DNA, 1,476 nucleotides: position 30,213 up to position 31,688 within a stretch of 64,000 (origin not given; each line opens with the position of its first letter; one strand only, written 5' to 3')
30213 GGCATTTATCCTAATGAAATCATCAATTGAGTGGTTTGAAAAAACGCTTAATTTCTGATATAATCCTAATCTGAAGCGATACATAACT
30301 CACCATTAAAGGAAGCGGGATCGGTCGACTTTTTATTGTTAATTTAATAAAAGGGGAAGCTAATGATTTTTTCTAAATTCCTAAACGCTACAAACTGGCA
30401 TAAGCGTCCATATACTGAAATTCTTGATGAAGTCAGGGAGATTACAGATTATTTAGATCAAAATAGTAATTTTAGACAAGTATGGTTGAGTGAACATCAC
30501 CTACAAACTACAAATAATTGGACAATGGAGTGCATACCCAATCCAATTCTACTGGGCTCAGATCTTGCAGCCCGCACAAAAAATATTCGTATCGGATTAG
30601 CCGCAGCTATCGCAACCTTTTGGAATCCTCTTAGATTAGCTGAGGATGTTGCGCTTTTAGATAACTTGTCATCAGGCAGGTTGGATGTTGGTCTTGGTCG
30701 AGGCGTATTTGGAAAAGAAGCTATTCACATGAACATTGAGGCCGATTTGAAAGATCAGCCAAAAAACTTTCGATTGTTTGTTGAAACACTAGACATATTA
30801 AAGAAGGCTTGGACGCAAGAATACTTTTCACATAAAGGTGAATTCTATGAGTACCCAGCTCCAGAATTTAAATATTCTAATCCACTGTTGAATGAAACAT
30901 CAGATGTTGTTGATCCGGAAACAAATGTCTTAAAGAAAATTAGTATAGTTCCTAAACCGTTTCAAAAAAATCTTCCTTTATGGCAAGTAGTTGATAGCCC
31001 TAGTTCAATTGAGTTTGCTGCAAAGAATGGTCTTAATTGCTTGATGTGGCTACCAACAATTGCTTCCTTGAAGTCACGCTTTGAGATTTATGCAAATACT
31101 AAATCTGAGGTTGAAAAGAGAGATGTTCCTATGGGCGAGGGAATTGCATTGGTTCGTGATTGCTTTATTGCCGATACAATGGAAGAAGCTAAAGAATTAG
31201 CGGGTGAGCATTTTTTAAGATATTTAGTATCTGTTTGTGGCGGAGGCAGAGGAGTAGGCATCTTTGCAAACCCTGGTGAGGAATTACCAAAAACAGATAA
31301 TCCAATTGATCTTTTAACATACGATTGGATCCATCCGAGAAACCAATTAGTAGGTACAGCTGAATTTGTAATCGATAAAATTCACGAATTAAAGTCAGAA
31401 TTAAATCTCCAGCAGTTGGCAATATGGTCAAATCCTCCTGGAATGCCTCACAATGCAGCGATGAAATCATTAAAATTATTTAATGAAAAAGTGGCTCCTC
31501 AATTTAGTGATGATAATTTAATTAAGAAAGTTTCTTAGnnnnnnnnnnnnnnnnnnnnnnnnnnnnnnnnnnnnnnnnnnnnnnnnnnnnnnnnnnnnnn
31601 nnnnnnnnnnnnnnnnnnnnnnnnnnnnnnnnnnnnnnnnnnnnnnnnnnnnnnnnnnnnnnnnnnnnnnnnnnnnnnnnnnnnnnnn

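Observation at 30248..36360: Six-gene operon of unassigned function: LLM monooxygenase, ThDP enzyme, 'amino acid synthesis' DUF, alpha/beta hydrolase, ALDH and a small Cys/His protein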

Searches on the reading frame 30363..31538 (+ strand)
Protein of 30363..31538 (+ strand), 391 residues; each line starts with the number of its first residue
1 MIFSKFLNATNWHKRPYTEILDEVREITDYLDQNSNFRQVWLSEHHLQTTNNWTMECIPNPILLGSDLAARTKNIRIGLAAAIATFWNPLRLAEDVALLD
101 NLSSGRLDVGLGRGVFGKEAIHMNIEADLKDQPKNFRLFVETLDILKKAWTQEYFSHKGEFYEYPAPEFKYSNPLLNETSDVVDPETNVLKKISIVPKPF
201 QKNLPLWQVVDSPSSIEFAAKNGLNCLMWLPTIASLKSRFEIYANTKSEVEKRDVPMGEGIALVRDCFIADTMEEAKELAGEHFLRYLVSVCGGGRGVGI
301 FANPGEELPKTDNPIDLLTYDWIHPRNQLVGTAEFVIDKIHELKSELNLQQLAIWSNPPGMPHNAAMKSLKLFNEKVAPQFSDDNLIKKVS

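Call 4: search_protein_families(library=pfam, proteins=[window:30363-31538:+])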
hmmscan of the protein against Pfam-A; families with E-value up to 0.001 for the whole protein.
window:30363-31538:+ (391 aa): 1 family
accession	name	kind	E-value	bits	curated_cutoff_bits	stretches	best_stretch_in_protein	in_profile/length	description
PF00296.26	Bac_luciferase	-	1.2e-40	140.2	27.9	1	3-344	3-308/314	Luciferase-like monooxygenase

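Call 5: search_protein_families(library=ncbifam, proteins=[window:30363-31538:+])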
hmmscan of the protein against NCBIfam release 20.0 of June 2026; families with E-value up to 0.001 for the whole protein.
window:30363-31538:+ (391 aa): 20 families
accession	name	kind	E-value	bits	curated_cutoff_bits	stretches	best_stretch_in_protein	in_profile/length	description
TIGR04020.1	seco_metab_LLM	subfamily_domain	1.9e-22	79.9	244.45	2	24-153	21-140/341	MupA/Atu3671 family FMN-dependent luciferase-like monooxygenase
TIGR03858.1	LLM_2I7G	subfamily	2.1e-22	79.6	462.25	2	188-380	155-335/337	Atu2307/SP_0267 family LLM class monooxygenase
TIGR03558.1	oxido_grp_1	subfamily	1e-21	77.5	166.95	1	34-373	31-322/325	MsnO8 family LLM class oxidoreductase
TIGR04027.1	LLM_KPN_01858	hypoth_equivalog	1.2e-20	73.8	412.9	1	34-161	31-149/326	putative FMN-dependent luciferase-like monooxygenase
TIGR03619.1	F420_Rv2161c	subfamily_domain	1.1e-18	67.7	166.9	1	34-164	9-144/247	TIGR03619 family F420-dependent LLM class oxidoreductase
TIGR03560.1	F420_Rv1855c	subfamily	1.7e-18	67.3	231.4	1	22-164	13-153/227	TIGR03560 family F420-dependent LLM class oxidoreductase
NF052255.1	luciferase_Beta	exception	3.5e-18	65.8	500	1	6-165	6-156/325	luciferase subunit beta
NF052254.1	luciferase_Alph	exception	4e-17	62.5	600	1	15-250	15-214/354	luciferase subunit alpha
TIGR03571.1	lucif_BA3436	subfamily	8.2e-16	58.1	303.9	1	25-159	34-162/304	TIGR03571 family LLM class oxidoreductase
TIGR04036.1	LLM_CE1758_fam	subfamily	4.9e-15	55.2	479.1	1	61-162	61-156/355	CE1758 family FMN-dependent luciferase-like monooxygenase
TIGR04021.1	LLM_DMSO2_sfnG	equivalog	4.3e-12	46.1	382.95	1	65-266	67-240/350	dimethylsulfone monooxygenase SfnG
TIGR03621.1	F420_MSMEG_2516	subfamily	3.4e-10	39.5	213.15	1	61-175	42-153/295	TIGR03621 family F420-dependent LLM class oxidoreductase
TIGR03559.1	F420_Rv3520c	subfamily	1.3e-08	34.3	335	1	68-278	47-235/325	LLM class F420-dependent oxidoreductase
NF007802.0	PRK10508.1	equivalog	3.4e-08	32.9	540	1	35-140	39-139/335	luciferase-like monooxygenase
TIGR03617.1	F420_MSMEG_2256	subfamily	6.7e-08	31.8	278.15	1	51-164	11-123/318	TIGR03617 family F420-dependent LLM class oxidoreductase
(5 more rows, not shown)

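Call 25: find_homologous_proteins(query=window:30363-31538:+, max_evalue=1e-10)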
Query window:30363-31538:+ (391 aa): 1951 proteins with E <= 1e-10 among 6537 candidates; the best 120 are listed.
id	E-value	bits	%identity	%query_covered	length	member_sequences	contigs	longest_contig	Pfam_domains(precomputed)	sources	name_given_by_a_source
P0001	3.0e-265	898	99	100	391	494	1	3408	PF00296.27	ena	-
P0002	3.7e-248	841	96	100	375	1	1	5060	PF00296.27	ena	-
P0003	1.9e-236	803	87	100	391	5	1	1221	PF00296.27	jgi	jgi:alkanesulfonate monooxygenase SsuD/methylene tetrahydromethanopterin reductase-like flavin-depen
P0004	3.6e-221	752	81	100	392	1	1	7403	PF00296.27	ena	-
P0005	4.7e-202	690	74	100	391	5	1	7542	PF00296.27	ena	-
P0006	5.2e-202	689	74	100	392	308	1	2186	PF00296.27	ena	-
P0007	1.3e-191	655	71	100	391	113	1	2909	PF00296.27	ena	-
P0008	3.0e-186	637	69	100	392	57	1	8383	PF00296.27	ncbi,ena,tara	tara:strand:- start:72 stop:1250 length:1179 start_codon:yes stop_codon:yes gene_type:complete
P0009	8.3e-158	544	62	100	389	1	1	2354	PF00296.27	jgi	-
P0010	8.5e-157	541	62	100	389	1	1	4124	PF00296.27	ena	-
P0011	3.8e-156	538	61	100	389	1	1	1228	PF00296.27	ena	-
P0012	4.2e-156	538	61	100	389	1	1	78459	PF00296.27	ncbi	-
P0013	1.2e-155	537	60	100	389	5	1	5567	PF00296.27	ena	-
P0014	1.6e-155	536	62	100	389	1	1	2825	PF00296.27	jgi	-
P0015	1.7e-155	536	61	100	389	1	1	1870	PF00296.27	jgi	-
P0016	2.8e-155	536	61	100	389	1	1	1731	PF00296.27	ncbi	-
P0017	3.4e-155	535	61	100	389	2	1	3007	PF00296.27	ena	-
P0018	3.4e-155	535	61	100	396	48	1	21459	PF00296.27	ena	-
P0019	4.8e-155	535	59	100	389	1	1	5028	PF00296.27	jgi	-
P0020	5.0e-155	535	60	100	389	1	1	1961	PF00296.27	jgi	-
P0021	1.1e-154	534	61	98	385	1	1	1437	PF00296.27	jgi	-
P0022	1.4e-154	533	60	100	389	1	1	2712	PF00296.27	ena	-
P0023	1.5e-154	533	61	100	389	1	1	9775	PF00296.27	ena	-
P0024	1.6e-154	533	60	100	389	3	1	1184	PF00296.27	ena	-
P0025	2.1e-154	533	60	100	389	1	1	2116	PF00296.27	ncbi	-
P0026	2.5e-154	532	59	100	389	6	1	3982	PF00296.27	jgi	-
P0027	2.9e-154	532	59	100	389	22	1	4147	PF00296.27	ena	-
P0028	3.3e-154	532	60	100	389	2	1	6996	PF00296.27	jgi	-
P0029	4.4e-154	532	60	97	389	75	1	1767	PF00296.27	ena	-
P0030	5.4e-154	531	60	100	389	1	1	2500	PF00296.27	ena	-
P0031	5.8e-154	531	60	100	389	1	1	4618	PF00296.27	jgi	-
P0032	7.9e-154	531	60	100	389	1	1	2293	PF00296.27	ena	-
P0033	7.9e-154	531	59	100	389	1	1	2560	PF00296.27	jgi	-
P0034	8.9e-154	531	60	97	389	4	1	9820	PF00296.27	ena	-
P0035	9.4e-154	531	60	100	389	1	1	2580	PF00296.27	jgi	-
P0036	9.6e-154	531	60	100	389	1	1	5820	PF00296.27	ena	-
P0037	1.2e-153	530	61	100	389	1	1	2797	PF00296.27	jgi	-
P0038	1.4e-153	530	61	99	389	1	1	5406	PF00296.27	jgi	-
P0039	2.1e-153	529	59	100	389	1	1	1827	PF00296.27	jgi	-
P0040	2.3e-153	529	60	100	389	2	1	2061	PF00296.27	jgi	-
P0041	2.5e-153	529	60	100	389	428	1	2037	PF00296.27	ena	-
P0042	4.0e-153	528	59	100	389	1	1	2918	PF00296.27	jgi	-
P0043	6.0e-153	528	58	98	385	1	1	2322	PF00296.27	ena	-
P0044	8.0e-153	527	60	100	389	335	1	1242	PF00296.27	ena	-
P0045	9.9e-153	527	60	100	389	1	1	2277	PF00296.27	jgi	-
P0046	1.6e-152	526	59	100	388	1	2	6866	PF00296.27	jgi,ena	-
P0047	1.7e-152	526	59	100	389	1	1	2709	PF00296.27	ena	-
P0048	1.8e-152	526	59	98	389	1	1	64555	PF00296.27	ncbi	-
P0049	1.9e-152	526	59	98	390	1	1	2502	PF00296.27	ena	-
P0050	2.1e-152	526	59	98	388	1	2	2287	PF00296.27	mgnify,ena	mgnify:CR=1 FL=1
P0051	2.3e-152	526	60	97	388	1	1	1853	PF00296.27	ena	-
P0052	2.8e-152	526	59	97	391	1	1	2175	PF00296.27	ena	-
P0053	3.3e-152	525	59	98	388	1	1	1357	PF00296.27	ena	-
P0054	3.4e-152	525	60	100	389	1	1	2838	PF00296.27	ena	-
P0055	3.5e-152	525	58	100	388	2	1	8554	PF00296.27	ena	-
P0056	3.7e-152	525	58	99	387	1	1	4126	PF00296.27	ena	-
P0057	3.8e-152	525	59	99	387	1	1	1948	PF00296.27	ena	-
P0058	4.4e-152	525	57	99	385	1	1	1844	PF00296.27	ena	-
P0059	4.6e-152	525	61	97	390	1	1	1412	PF00296.27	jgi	jgi:alkanesulfonate monooxygenase SsuD/methylene tetrahydromethanopterin reductase-like flavin-depen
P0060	5.1e-152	525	58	99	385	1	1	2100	PF00296.27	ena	-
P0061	5.1e-152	525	58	99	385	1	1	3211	PF00296.27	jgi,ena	-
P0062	5.2e-152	525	58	99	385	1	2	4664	PF00296.27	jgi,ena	-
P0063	5.2e-152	525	58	99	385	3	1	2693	PF00296.27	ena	-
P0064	5.7e-152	525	58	99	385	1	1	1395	PF00296.27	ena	-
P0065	6.1e-152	525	59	100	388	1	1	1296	PF00296.27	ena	-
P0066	6.6e-152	524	59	100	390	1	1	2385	PF00296.27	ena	-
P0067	6.6e-152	524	59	100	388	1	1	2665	PF00296.27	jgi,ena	-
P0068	6.8e-152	524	58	100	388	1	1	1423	PF00296.27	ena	-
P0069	7.0e-152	524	58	98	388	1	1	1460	PF00296.27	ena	-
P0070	7.3e-152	524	59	98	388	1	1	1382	PF00296.27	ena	-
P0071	7.4e-152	524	59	100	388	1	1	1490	PF00296.27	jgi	-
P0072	7.5e-152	524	58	100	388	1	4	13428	PF00296.27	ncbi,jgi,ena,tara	tara:strand:+ start:7344 stop:8510 length:1167 start_codon:yes stop_codon:yes gene_type:complete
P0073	9.0e-152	524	59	100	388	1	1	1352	PF00296.27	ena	-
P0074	9.4e-152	524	58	99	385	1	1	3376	PF00296.27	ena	-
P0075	1.0e-151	524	58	99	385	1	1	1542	PF00296.27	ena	-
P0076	1.0e-151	524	58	99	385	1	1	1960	PF00296.27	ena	-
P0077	1.1e-151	524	58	100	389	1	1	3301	PF00296.27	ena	-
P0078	1.1e-151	524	59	98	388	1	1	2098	PF00296.27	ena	-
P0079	1.2e-151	524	60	97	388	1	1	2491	PF00296.27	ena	-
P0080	1.5e-151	523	60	100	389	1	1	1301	PF00296.27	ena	-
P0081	1.6e-151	523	58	98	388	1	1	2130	PF00296.27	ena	-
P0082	1.6e-151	523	57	99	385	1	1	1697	PF00296.27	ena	-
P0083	1.7e-151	523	58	98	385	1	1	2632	PF00296.27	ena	-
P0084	1.7e-151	523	60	98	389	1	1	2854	PF00296.27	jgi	-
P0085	1.8e-151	523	59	100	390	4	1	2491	PF00296.27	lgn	-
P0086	1.8e-151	523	58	100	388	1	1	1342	PF00296.27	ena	-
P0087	1.9e-151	523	59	100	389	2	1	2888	PF00296.27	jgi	-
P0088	1.9e-151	523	58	99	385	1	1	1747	PF00296.27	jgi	-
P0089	2.0e-151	523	58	98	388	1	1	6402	PF00296.27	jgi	-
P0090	2.3e-151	523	59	100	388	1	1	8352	PF00296.27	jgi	-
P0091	2.4e-151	523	59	100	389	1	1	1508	PF00296.27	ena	-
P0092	2.5e-151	523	60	98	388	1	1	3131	PF00296.27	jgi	-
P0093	2.6e-151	522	57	99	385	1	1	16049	PF00296.27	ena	-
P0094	2.7e-151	522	60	100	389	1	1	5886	PF00296.27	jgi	-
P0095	2.7e-151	522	60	100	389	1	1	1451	PF00296.27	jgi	-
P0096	2.8e-151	522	59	100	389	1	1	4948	PF00296.27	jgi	-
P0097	3.4e-151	522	58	99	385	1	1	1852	PF00296.27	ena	-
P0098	4.1e-151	522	57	98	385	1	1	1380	PF00296.27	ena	-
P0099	4.3e-151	522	60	100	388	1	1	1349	PF00296.27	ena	-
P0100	4.4e-151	522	59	100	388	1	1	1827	PF00296.27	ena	-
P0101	4.9e-151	522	57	99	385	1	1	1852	PF00296.27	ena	-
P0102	5.3e-151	521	59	100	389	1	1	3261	PF00296.27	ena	-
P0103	7.0e-151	521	57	99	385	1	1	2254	PF00296.27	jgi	-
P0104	7.4e-151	521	57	99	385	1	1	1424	PF00296.27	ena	-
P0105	8.7e-151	521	57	99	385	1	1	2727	PF00296.27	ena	-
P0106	9.2e-151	521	59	100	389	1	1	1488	PF00296.27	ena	-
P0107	9.3e-151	521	57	99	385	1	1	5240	PF00296.27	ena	-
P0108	9.3e-151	521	58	100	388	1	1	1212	PF00296.27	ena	-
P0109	9.7e-151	521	59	99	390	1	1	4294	PF00296.27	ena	-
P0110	1.0e-150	521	60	100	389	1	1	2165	PF00296.27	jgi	-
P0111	1.1e-150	520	57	99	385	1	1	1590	PF00296.27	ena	-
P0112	1.1e-150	520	59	100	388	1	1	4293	PF00296.27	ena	-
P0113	1.2e-150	520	59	100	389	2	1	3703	PF00296.27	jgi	-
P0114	1.3e-150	520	59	100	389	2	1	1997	PF00296.27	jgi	-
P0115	1.4e-150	520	58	100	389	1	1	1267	PF00296.27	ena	-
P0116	1.5e-150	520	57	98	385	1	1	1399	PF00296.27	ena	-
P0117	1.7e-150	520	57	99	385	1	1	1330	PF00296.27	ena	-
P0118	1.8e-150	520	57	100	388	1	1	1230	PF00296.27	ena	-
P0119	2.0e-150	520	58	100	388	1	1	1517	PF00296.27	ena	-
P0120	2.1e-150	519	58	98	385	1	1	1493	PF00296.27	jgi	-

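Call 29: find_related_loci(query=A1, collection=genome_contigs, flank=10000)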
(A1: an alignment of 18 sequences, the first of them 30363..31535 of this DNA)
Query A1 (391 aa) in genome_contigs; peptide patterns used: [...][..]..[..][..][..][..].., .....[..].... (x = any residue, [..] = any of these).
599 stretches matched a pattern (row limit reached: there are more); 548 encode a relative of the query (tblastn E <= 1e-3); the best 80 are kept; 80 distinct loci.
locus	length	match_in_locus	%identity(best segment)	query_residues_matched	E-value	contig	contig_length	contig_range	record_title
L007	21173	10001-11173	100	1-391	0e+0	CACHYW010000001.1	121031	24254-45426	uncultured Pelagibacteraceae bacterium isolate AG-430-P03 genome assembly, contig: AG-430-P03_NODE_1, whole genome shotg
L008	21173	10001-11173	100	1-391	0e+0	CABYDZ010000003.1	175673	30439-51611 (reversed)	MAG: uncultured Pelagibacteraceae bacterium isolate AG-894-A11 genome assembly, contig: AG-894-A11_NODE_3, whole genome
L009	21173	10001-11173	100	1-391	0e+0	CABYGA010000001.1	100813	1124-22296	MAG: uncultured Pelagibacteraceae bacterium isolate AG-333-C10 genome assembly, contig: AG-333-C10_NODE_1, whole genome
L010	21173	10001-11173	100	1-391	0e+0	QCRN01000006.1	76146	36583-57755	Pelagibacteraceae bacterium AG-461-B04 Ga0172183_106, whole genome shotgun sequence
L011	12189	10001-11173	99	1-391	0e+0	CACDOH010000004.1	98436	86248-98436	uncultured Pelagibacteraceae bacterium isolate AG-904-D18 genome assembly, contig: AG-904-D18_NODE_4, whole genome shotg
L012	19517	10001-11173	99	1-391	0e+0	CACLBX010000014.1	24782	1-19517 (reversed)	uncultured Pelagibacteraceae bacterium isolate AG-461-F16 genome assembly, contig: AG-461-F16_NODE_14, whole genome shot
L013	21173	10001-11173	99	1-391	0e+0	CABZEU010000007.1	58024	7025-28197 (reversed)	MAG: uncultured Pelagibacteraceae bacterium isolate AG-337-E07 genome assembly, contig: AG-337-E07_NODE_7, whole genome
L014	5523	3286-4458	99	1-391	0e+0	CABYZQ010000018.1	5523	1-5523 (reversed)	MAG: uncultured Pelagibacteraceae bacterium isolate AG-895-F20 genome assembly, contig: AG-895-F20_NODE_18, whole genome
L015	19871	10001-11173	95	1-391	0e+0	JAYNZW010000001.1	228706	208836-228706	MAG: Pelagibacteraceae bacterium isolate 139556_S158_metabat_bins_2.tsv.146 NODE_13_length_228706_cov_7.053619, whole ge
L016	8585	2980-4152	93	1-391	0e+0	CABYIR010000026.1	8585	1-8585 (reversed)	MAG: uncultured Pelagibacteraceae bacterium isolate AG-333-D21 genome assembly, contig: AG-333-D21_NODE_26, whole genome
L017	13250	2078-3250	93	1-391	0e+0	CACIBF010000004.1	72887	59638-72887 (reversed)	uncultured Pelagibacteraceae bacterium isolate AG-912-N08 genome assembly, contig: AG-912-N08_NODE_4, whole genome shotg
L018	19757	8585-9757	93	1-391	0e+0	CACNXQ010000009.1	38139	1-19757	MAG: uncultured Pelagibacteraceae bacterium isolate AH-287-F15 genome assembly, contig: AH-287-F15_NODE_9, whole genome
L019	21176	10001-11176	74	1-391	0e+0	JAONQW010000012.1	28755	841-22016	Candidatus Pelagibacterales bacterium isolate AH-269-J06 AH-269-J06_NODE_12, whole genome shotgun sequence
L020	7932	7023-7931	99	1-303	0e+0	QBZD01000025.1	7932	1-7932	Pelagibacteraceae bacterium AG-333-C14 Ga0172119_125, whole genome shotgun sequence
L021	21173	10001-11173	93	1-391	0e+0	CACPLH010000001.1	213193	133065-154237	MAG: uncultured Pelagibacteraceae bacterium isolate AG-914-G18 genome assembly, contig: AG-914-G18_NODE_1, whole genome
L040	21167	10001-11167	58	1-391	1e-150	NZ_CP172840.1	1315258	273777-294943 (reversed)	Candidatus Pelagibacter bacterium nBUS_33 chromosome, complete genome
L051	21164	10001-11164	58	1-391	3e-150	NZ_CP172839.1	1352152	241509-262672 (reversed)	Candidatus Pelagibacter bacterium nBUS_36 chromosome, complete genome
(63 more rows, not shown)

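Call 33: search_protein_families(library=pfam, proteins=[L040:2605-4332:+, L040:4417-5481:+, L040:5474-6538:+, L040:6538-7404:+, L040:7401-8201:+, L040:8198-8560:+, L040:8725-9876:+, L040:12868-13497:+, L040:16360-17217:+, L040:17268-18482:+])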
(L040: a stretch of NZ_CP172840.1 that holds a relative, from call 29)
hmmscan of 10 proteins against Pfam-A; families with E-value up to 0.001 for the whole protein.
L040:2605-4332:+ (575 aa): 1 family
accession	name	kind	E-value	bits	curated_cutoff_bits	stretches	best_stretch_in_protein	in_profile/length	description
PF01547.30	SBP_bac_1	-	1.4e-12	48.6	26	1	82-427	10-303/307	Bacterial extracellular solute-binding protein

L040:4417-5481:+ (354 aa): 3 families
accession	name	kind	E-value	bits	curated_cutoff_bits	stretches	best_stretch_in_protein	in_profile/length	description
PF00005.33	ABC_tran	-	4.3e-29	102.3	25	1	21-161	4-137/137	ABC transporter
PF02463.25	SMC_N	-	0.00075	19.4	40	0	108-191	112-199/220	RecF/RecN/SMC N terminal domain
PF13304.12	AAA_21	-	0.00099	19.7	27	0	107-188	184-295/304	AAA domain, putative AbiEii toxin, Type IV TA system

L040:5474-6538:+ (354 aa): 2 families
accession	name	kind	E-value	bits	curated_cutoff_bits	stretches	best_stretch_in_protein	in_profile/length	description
PF00005.33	ABC_tran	-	8.3e-24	85.2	25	1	25-168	1-136/137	ABC transporter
PF17912.7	OB_MalK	-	3.1e-06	28.4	27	1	242-288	1-53/53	MalK OB fold domain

L040:6538-7404:+ (288 aa): 1 family
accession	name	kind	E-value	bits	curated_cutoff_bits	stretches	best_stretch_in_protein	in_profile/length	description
PF00528.27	BPD_transp_1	-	1.9e-16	60.8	26.4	1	81-278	2-176/184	Binding-protein-dependent transport system inner membrane component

L040:7401-8201:+ (266 aa): 1 family
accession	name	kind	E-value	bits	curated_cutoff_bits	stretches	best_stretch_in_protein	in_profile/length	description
PF00528.27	BPD_transp_1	-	6.8e-11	42.7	26.4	1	82-260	6-181/184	Binding-protein-dependent transport system inner membrane component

L040:8198-8560:+ (120 aa): 1 family
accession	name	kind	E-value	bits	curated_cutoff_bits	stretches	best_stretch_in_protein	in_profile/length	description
PF09928.14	DUF2160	-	3.7e-34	117.4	28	1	32-119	1-87/88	Predicted small integral membrane protein (DUF2160)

L040:8725-9876:+ (383 aa): 2 families
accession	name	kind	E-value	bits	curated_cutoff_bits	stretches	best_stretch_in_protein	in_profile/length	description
PF01266.30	DAO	-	1.8e-49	169.6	27.9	1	6-352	1-351/353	FAD dependent oxidoreductase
PF13450.12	NAD_binding_8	-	0.00023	21.8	21.9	1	9-51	1-41/68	NAD(P)-binding Rossmann-like domain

L040:12868-13497:+ (209 aa): 7 families
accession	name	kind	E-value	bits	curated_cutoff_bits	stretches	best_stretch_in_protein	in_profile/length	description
PF13649.12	Methyltransf_25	-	1.8e-10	41.8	27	1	64-152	1-96/97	Methyltransferase domain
PF08241.18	Methyltransf_11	-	9.6e-09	36.2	21.2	1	65-156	1-94/95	Methyltransferase domain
PF13489.12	Methyltransf_23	-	5.5e-08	33.1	27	1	58-158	20-117/164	Methyltransferase domain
PF13847.12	Methyltransf_31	-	1.1e-05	25.6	27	1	59-178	2-127/145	Methyltransferase domain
PF08242.18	Methyltransf_12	-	2.1e-05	25.6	30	1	65-150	1-93/98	Methyltransferase domain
PF05175.20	MTS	-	9.3e-05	22.6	23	1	52-113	22-86/170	Methyltransferase small domain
PF07757.19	AdoMet_MTase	-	0.00023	21.8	27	0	50-108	50-109/115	Predicted AdoMet-dependent methyltransferase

L040:16360-17217:+ (285 aa): 1 family
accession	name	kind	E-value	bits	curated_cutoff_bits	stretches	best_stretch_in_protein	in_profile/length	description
PF00892.27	EamA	-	3.7e-22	79.5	28.2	2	6-135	4-134/135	EamA-like transporter family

L040:17268-18482:+ (404 aa): 2 families
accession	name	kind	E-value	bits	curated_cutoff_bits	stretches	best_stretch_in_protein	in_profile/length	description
PF13458.12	Peripla_BP_6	-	2.1e-30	107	31.7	1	34-339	2-308/343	Periplasmic binding protein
PF01094.35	ANF_receptor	-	9.8e-27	94.3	25.4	1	54-377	3-333/353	Receptor family ligand binding region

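Call 34: search_protein_families(library=pfam, proteins=[L051:9111-9854:-, L051:7940-9142:-, L051:6815-7900:-, L051:5566-6690:-, L051:4249-5496:-, L051:14021-14878:+, L051:14956-16146:+, L051:16199-16960:-, L051:16962-18125:-, L051:18201-19571:-])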
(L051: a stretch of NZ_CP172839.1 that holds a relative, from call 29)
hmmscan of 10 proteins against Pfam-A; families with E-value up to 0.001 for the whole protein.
L051:9111-9854:- (247 aa): 1 family
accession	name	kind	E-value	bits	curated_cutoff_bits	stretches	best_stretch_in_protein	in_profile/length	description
PF17645.6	Amdase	-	9.6e-21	74.9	25.9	1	111-245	92-228/228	Arylmalonate decarboxylase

L051:7940-9142:- (400 aa): 2 families
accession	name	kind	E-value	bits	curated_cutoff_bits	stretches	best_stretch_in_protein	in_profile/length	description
PF00557.29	Peptidase_M24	-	7.1e-30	104.8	23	1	177-383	3-207/208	Metallopeptidase family M24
PF01321.24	Creatinase_N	-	1.2e-18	68.3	22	1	23-168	1-128/128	Creatinase/Prolidase N-terminal domain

L051:6815-7900:- (361 aa): 2 families
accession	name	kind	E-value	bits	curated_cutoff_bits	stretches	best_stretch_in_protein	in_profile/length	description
PF00005.33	ABC_tran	-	2.9e-36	125.5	25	1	24-165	2-136/137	ABC transporter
PF08402.16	TOBE_2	-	6e-15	55.6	21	1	282-358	1-76/76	TOBE domain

L051:5566-6690:- (374 aa): 1 family
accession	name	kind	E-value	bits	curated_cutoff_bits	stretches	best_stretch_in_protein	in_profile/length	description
PF13416.11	SBP_bac_8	-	9.1e-27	95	27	1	46-328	8-272/279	Bacterial extracellular solute-binding protein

L051:4249-5496:- (415 aa): 1 family
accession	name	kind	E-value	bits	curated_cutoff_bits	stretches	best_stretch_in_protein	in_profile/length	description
PF00528.27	BPD_transp_1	-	3.2e-06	27.4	26.4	1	226-404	15-176/184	Binding-protein-dependent transport system inner membrane component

L051:14021-14878:+ (285 aa): 1 family
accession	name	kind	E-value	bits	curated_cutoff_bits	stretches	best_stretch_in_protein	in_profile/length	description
PF00892.27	EamA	-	2.5e-29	102.7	28.2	2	145-281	2-133/135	EamA-like transporter family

L051:14956-16146:+ (396 aa): 2 families
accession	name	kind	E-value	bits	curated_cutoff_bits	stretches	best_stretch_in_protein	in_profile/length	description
PF13458.12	Peripla_BP_6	-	1.5e-29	104.2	31.7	1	26-330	2-307/343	Periplasmic binding protein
PF01094.35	ANF_receptor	-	3e-28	99.3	25.4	1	46-371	3-335/353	Receptor family ligand binding region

L051:16199-16960:- (253 aa): 1 family
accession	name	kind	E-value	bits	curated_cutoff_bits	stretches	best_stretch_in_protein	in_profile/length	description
PF01925.25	TauE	-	1.4e-25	90.8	32.6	1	17-243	1-235/237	Sulfite exporter TauE/SafE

L051:16962-18125:- (387 aa): 1 family
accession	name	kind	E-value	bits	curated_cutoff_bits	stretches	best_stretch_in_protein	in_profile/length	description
PF07690.21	MFS_1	-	3.6e-23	82.5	33.4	2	212-376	2-166/347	Major Facilitator Superfamily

L051:18201-19571:- (456 aa): 1 family
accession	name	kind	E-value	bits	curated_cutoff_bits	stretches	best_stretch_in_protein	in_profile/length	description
PF02653.21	BPD_transp_2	-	2.3e-24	86.4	26.8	1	150-392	54-242/269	Branched-chain amino acid transport system / permease component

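Call 35: search_dna_similar(query=window:30363-31535:+, collection=plasmids, mode=protein, max_evalue=1e-30, max_rows=40)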
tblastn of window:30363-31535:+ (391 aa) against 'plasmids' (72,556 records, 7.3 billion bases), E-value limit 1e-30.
Records with a match: 1; places in all: 1; records where one place covers at least 80% of the query: 1.
Best place of each record, by identity: <60% 1.
By first word of the organism name: Nonomuraea 1.
By predicted mobility (MOB-suite, as given by PLSDB): non-mobilizable 1.
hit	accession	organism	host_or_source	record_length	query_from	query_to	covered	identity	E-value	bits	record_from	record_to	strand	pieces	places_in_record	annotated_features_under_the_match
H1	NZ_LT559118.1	Nonomuraea gerenzanensis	-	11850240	17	385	94%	29.4%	2e-31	133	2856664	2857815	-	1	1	none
